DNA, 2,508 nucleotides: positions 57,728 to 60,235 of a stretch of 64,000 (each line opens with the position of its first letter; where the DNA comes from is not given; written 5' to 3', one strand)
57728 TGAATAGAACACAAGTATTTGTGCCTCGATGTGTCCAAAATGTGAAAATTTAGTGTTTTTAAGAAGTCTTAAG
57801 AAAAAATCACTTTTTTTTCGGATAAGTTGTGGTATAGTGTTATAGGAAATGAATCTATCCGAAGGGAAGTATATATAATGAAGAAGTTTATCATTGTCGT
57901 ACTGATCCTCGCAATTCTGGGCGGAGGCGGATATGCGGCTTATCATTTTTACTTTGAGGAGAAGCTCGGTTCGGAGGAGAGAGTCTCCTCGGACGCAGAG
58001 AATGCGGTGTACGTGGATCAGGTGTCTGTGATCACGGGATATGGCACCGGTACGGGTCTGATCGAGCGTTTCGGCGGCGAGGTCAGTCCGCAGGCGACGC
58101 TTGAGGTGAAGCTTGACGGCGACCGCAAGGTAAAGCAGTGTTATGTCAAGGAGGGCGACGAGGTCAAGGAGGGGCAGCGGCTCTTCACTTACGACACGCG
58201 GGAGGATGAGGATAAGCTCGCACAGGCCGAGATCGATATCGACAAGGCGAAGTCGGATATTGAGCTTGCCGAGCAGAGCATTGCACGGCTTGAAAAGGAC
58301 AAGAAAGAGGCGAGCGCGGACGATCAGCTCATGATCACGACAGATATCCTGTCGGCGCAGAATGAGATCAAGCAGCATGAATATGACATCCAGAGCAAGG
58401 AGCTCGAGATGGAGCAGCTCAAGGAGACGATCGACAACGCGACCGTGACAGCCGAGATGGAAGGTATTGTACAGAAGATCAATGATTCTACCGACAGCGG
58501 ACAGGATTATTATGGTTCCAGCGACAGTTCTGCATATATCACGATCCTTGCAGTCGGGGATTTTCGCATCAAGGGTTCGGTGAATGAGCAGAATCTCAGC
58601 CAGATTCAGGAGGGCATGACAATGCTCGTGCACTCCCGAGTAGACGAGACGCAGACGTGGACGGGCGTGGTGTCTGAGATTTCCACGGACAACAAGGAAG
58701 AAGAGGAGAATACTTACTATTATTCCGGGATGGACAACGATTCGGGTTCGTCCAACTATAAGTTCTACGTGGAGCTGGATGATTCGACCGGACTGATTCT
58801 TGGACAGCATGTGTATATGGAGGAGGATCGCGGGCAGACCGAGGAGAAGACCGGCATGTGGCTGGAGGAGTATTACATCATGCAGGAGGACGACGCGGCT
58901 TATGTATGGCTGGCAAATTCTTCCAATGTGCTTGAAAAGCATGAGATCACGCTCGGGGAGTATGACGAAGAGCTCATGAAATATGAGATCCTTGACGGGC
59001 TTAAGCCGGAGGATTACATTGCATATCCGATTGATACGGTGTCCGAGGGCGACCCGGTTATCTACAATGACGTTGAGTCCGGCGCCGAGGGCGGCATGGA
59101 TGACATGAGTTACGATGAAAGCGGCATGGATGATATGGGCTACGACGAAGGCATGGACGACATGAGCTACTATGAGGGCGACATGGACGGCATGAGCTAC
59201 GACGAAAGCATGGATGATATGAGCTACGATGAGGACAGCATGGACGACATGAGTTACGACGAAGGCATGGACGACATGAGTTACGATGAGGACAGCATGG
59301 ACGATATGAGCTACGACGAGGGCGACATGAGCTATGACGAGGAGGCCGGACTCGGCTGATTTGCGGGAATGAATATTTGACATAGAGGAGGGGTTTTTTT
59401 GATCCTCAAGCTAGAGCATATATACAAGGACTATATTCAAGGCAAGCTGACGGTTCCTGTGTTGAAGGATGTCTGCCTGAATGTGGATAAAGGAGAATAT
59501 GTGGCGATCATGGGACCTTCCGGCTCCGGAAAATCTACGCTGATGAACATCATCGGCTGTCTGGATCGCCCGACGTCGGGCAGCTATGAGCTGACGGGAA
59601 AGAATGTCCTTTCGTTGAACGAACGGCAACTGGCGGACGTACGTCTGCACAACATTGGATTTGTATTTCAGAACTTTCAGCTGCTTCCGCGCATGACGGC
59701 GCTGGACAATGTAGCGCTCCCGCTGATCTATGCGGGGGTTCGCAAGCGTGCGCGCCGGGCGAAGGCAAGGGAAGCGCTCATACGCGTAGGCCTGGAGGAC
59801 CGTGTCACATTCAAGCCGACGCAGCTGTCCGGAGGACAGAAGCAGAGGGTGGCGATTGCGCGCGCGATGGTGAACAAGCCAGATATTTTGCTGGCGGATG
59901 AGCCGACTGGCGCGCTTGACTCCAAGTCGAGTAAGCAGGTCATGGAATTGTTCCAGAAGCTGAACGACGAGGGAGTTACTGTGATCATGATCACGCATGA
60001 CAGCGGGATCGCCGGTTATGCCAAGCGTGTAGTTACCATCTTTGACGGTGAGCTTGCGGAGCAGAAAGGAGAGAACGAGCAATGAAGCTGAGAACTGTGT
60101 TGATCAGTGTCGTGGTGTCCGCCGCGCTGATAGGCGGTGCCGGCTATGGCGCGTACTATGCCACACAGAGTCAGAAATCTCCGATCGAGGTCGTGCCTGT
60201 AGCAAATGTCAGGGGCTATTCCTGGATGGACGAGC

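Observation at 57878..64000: MacB-type ABC export operon with two different membrane-fusion adaptors in a presumably monoderm host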

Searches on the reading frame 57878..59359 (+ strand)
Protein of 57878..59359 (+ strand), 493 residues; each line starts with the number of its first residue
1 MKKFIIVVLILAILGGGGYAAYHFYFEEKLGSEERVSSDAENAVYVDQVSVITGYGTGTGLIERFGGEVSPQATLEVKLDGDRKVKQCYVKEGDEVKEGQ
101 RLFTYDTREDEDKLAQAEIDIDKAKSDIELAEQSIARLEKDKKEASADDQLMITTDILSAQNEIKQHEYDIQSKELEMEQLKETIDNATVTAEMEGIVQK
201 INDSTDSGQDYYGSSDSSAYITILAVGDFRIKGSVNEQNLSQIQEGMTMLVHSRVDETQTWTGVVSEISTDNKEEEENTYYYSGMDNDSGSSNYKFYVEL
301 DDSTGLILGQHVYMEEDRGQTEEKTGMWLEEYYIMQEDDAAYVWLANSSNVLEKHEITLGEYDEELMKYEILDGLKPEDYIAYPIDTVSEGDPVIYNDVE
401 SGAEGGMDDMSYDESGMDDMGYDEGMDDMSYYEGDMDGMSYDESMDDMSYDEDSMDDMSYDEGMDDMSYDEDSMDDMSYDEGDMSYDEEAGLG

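Call 5: search_protein_families(library=pfam, proteins=[window:57878-59359:+], max_evalue=1)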
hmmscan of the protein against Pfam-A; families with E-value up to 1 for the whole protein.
window:57878-59359:+ (493 aa): 7 families
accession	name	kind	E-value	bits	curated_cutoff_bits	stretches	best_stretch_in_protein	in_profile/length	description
PF16576.10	HlyD_D23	-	1.4e-06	28.2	30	1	84-269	29-185/214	Barrel-sandwich domain of CusB or HlyD membrane-fusion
PF13533.13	Biotin_lipoyl_2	-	0.00011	22.4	29.8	1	84-106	10-32/32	Biotin-lipoyl like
PF13437.12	HlyD_3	-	0.0021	19.2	22.2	1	221-283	28-91/106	HlyD family secretion protein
PF00364.28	Biotin_lipoyl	-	0.013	15.8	22.1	1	85-103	16-34/73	Biotin-requiring enzyme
PF00358.26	PTS_EIIA_1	-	0.18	12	27.2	1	85-109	83-107/127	phosphoenolpyruvate-dependent sugar phosphotransferase system, EIIA 1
PF14257.11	DUF4349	-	0.18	11.6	27.7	1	153-204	113-164/213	Domain of unknown function (DUF4349)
PF10186.14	ATG14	-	0.63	9.5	33.2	1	97-201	68-170/347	Vacuolar sorting 38 and autophagy-related subunit 14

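Call 6: search_protein_families(library=ncbifam, proteins=[window:57878-59359:+], max_evalue=1)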
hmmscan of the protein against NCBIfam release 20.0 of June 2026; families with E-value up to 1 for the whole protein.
window:57878-59359:+ (493 aa): 19 families
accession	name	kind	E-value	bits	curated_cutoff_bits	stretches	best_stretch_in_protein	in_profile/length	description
TIGR01730.1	RND_mfp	subfamily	3.8e-22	78.7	94.9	1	65-381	17-305/322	efflux RND transporter periplasmic adaptor subunit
TIGR01000.1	bacteriocin_acc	subfamily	1.2e-08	34.3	258.85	2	80-150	66-136/457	bacteriocin secretion accessory protein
NF008589.1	PRK11556.1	equivalog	2.1e-08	33.5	391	1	73-243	85-245/392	MdtA/MuxA family multidrug efflux RND transporter periplasmic adaptor subunit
TIGR00999.1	8a0102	subfamily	3.7e-08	32.8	319.3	1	93-381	1-262/271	CzcB/NccB family metal efflux transporter periplasmic adaptor subunit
NF007785.0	PRK10476.1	equivalog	3.7e-08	32.6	376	2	170-270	191-286/347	multidrug transporter subunit MdtN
NF008606.0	PRK11578.1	equivalog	8.1e-08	31.8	342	1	84-283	71-277/371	macrolide transporter subunit MacA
TIGR02971.1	heterocyst_DevB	subfamily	2.2e-07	30.6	129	1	81-193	23-135/327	ABC exporter membrane fusion protein, DevB family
TIGR00998.1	8a0101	subfamily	2.3e-07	30.1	390.8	2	132-270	156-283/334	EmrA/EmrK family multidrug efflux transporter periplasmic adaptor subunit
NF033138.2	RND-peri-MexC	equivalog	2.2e-06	27.1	625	1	37-198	29-182/375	MexC family multidrug efflux RND transporter periplasmic adaptor subunit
NF007132.1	PRK09578.1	equivalog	1.9e-05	23.6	512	1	33-199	25-185/396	MexX/AxyX family multidrug efflux RND transporter periplasmic adaptor subunit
NF000272.2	OqxA_adapt_sub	exception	2.9e-05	23.2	835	1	87-199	80-187/391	multidrug efflux RND transporter periplasmic adaptor subunit OqxA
NF002939.0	PRK03598.1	equivalog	3.7e-05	23.1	393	1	84-181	54-148/332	secretion protein HlyD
TIGR01843.1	type_I_hlyD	subfamily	0.00012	21.2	208.65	1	85-197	54-162/422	HlyD family type I secretion periplasmic adaptor subunit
NF045904.1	RND-peri-MexE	equivalog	0.0025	16.8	714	1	63-200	52-184/390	multidrug efflux RND transporter periplasmic adaptor subunit MexE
NF007362.0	PRK09859.1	equivalog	0.0034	16.6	738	1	40-201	26-183/385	multidrug transporter subunit MdtE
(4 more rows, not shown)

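Call 8: search_solved_structures(query=window:57878-59359:+, max_evalue=1, show_alignments=2)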
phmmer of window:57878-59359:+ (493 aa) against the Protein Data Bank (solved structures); distinct sequences matched with E-value up to 1: 10.
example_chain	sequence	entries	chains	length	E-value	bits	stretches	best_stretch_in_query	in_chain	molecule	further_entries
5xu0_A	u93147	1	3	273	3.6e-07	33.1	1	85-305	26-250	Membrane-fusion protein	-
3fpp_A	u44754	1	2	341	1.3e-05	27.9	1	83-285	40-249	Macrolide-specific efflux protein macA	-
5nik_D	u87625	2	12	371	1.6e-05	27.6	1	83-285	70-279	Macrolide export protein MacA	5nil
4dk0_A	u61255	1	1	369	6.9e-05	25.5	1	69-375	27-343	Putative MacA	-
9qgy_G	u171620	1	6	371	7.1e-05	25.5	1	83-285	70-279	Macrolide export protein MacA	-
3lnn_A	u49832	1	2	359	0.059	15.9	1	91-170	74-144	Membrane fusion protein (MFP) heavy metal cation efflux ZneB (CzcB-like)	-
2i2o_A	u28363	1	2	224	0.42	13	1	161-268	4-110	eIF4G-like protein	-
20yy_D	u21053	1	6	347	0.54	12.7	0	336-394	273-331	Multidrug efflux RND transporter periplasmic adaptor subunit MexJ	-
9j3d_D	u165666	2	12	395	0.69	12.4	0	63-176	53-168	RND efflux system, MexC-like protein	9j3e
4jhj_A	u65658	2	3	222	0.76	12.2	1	166-268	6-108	MIF4G domain-containing protein B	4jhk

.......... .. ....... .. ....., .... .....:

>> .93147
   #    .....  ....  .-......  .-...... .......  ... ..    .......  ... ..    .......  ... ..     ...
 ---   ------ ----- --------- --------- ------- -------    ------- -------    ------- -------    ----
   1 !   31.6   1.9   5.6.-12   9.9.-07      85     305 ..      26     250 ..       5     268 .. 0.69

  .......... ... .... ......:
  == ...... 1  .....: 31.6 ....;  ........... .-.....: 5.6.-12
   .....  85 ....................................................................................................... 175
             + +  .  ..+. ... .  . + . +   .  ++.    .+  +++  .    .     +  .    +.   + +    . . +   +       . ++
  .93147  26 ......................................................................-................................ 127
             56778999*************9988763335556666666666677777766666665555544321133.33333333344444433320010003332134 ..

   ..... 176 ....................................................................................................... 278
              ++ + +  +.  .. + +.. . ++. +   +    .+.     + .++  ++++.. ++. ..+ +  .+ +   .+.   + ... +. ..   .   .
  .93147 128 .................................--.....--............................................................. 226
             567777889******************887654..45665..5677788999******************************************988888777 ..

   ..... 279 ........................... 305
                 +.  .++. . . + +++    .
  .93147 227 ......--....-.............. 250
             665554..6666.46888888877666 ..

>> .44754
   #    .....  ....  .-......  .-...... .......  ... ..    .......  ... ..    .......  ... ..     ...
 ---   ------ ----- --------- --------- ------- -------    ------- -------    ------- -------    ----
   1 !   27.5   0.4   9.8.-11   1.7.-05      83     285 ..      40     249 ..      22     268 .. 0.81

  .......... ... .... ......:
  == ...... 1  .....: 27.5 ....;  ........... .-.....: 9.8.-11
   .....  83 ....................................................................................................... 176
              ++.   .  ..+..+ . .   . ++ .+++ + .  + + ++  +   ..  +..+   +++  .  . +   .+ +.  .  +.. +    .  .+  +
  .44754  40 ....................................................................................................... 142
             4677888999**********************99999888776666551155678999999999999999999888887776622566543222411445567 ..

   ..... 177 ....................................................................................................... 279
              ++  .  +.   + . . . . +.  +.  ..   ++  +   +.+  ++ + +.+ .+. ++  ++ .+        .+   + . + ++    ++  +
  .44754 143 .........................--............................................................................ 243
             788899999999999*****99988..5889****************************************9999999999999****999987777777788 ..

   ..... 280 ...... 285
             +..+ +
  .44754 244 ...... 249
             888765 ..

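Call 33: find_homologous_proteins(query=window:57878-59359:+)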
Query window:57878-59359:+ (493 aa): 1048 proteins with E <= 0.001 among 8000 candidates; the best 120 are listed.
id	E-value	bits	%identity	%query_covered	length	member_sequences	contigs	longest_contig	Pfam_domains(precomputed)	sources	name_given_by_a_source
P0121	2.9e-292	988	96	100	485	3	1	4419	PF25984.1,PF25990.1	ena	-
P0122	3.0e-237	807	80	86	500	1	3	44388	PF25984.1,PF25990.1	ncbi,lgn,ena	-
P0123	5.6e-233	792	75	96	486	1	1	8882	PF25984.1,PF25990.1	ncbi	-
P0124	5.0e-229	779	77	98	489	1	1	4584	PF25984.1,PF25990.1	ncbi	-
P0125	1.8e-225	768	75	100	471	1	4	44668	PF25984.1,PF25990.1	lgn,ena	-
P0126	3.6e-209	714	73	93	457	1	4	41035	PF25984.1,PF25990.1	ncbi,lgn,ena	-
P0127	1.5e-207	709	79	81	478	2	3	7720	PF25984.1,PF25990.1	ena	-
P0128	4.6e-206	704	69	98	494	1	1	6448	PF25984.1,PF25990.1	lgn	-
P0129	6.7e-205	700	76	82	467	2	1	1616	PF25984.1,PF25990.1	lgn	-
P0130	1.3e-201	689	-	-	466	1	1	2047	PF25984.1,PF25990.1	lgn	-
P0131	5.3e-201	687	69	100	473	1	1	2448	PF25984.1,PF25990.1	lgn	-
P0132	6.7e-192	657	74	82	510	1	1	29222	PF25984.1,PF25990.1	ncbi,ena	-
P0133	1.1e-189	650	72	83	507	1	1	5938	PF25984.1,PF25990.1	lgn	-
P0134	1.3e-187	643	64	97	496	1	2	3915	PF25984.1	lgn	-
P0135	4.5e-186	638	63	99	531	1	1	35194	PF25984.1,PF25989.1,PF25990.1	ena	-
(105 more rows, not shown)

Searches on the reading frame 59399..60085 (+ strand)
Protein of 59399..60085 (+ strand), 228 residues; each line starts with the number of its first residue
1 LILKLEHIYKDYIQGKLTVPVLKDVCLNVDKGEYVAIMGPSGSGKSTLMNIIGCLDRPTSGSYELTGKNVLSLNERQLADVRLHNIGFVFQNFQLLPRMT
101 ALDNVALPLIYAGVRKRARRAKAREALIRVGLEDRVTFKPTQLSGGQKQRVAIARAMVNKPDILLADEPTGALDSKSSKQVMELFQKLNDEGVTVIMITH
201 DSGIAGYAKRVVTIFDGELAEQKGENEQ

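Call 5: search_protein_families(library=pfam, proteins=[window:59399-60085:+], max_evalue=1)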
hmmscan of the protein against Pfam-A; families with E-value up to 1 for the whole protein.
window:59399-60085:+ (228 aa): 27 families (the best 25 are shown)
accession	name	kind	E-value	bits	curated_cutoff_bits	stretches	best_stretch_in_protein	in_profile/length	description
PF00005.33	ABC_tran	-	2.4e-35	122.5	25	1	22-170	1-136/137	ABC transporter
PF02463.25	SMC_N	-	7.6e-09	35.8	40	1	33-216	25-213/220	RecF/RecN/SMC N terminal domain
PF13304.12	AAA_21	-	9e-09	36.2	27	2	80-203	190-301/304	AAA domain, putative AbiEii toxin, Type IV TA system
PF13555.12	AAA_29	-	0.00025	21.2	27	1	27-49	17-39/61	P-loop containing region of AAA domain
PF13166.12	AAA_13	-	0.00028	20.2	36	1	36-94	20-76/713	AAA domain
PF03193.22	RsgA_GTPase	-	0.0032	17.7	30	1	31-52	105-126/174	RsgA GTPase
PF13191.12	AAA_16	-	0.005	17.8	32.6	1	32-58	24-51/167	AAA ATPase domain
PF03266.21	NTPase_1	-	0.0073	16.6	23.9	0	124-202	57-135/168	NTPase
PF01926.29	MMR_HSR1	-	0.01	16.4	21.9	1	35-52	2-19/113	50S ribosome-binding GTPase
PF20703.3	nSTAND1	-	0.015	15.4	27.1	1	24-50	25-51/379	Novel STAND NTPase 1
PF13604.12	AAA_30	-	0.025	14.7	27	0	33-52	19-38/191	AAA domain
PF25199.1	nSTAND_NTPase5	-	0.032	14.5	34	1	26-49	35-58/145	Novel STAND NTPase 5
PF01935.23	DUF87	-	0.039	14.5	23.2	1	24-52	13-43/220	Helicase HerA, central domain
PF06745.19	ATPase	-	0.044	13.6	26.6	0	178-201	141-164/231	KaiC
PF00931.28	NB-ARC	-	0.049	13.3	23.5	1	30-52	16-38/248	NB-ARC domain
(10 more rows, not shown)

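Call 6: search_protein_families(library=ncbifam, proteins=[window:59399-60085:+], max_evalue=1)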
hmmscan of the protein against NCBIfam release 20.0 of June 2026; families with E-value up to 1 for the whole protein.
window:59399-60085:+ (228 aa): 211 families (the best 25 are shown)
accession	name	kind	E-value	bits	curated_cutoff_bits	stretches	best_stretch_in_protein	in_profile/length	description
NF007826.0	PRK10535.1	equivalog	4e-84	283.1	966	1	2-226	4-228/648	macrolide ABC transporter ATP-binding protein/permease MacB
NF038007.1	ABC_ATP_DarD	equivalog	1.4e-75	253.5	375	1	3-219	2-218/218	darobactin export ABC transporter ATP-binding protein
TIGR02211.1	LolD_lipo_ex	equivalog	1.3e-68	230.9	307.75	1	2-220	1-220/221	lipoprotein-releasing ABC transporter ATP-binding protein LolD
TIGR02673.1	FtsE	equivalog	9e-66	221.6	264.85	1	2-216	1-212/214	cell division ATP-binding protein FtsE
TIGR02982.1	heterocyst_DevA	subfamily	3.4e-64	216.4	295.8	1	3-219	2-219/220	ABC exporter ATP-binding subunit, DevA family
TIGR03608.1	L_ocin_972_ABC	subfamily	4.9e-64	215.6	254.85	1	20-214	12-206/206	putative bacteriocin export ABC transporter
NF008639.0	PRK11629.1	equivalog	8.1e-62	208.7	360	1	2-221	6-226/234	lipoprotein-releasing ABC transporter ATP-binding protein LolD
NF007879.0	PRK10584.1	equivalog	1.2e-60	205.1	336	1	2-222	6-227/228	putative ABC transporter ATP-binding protein YbbA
TIGR02315.1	ABC_phnC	equivalog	7.3e-54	182.7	266.1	1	2-219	1-224/243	phosphonate ABC transporter ATP-binding protein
NF007027.0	PRK09493.1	equivalog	2.2e-53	181.1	379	1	18-222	13-217/240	glutamine ABC transporter ATP-binding protein GlnQ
NF040933.2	ABC_arch_GlcV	equivalog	4e-53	180.5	450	1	3-223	3-223/357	glucose ABC transporter ATP-binding protein GlcV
TIGR01186.1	proV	subfamily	5.4e-51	173.8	326.6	1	22-219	9-208/363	betaine/proline/choline family ABC transporter ATP-binding protein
TIGR02314.1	ABC_MetN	equivalog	3.1e-50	171.1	499.7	1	3-223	2-223/343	methionine ABC transporter ATP-binding protein MetN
TIGR03265.1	PhnT2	equivalog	8.5e-49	166.7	457.7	1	3-219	5-213/353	putative 2-aminoethylphosphonate ABC transporter ATP-binding protein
NF008428.0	PRK11264.1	equivalog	8.6e-48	162.7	406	1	20-222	17-225/250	L-cystine ABC transporter ATP-binding protein TcyN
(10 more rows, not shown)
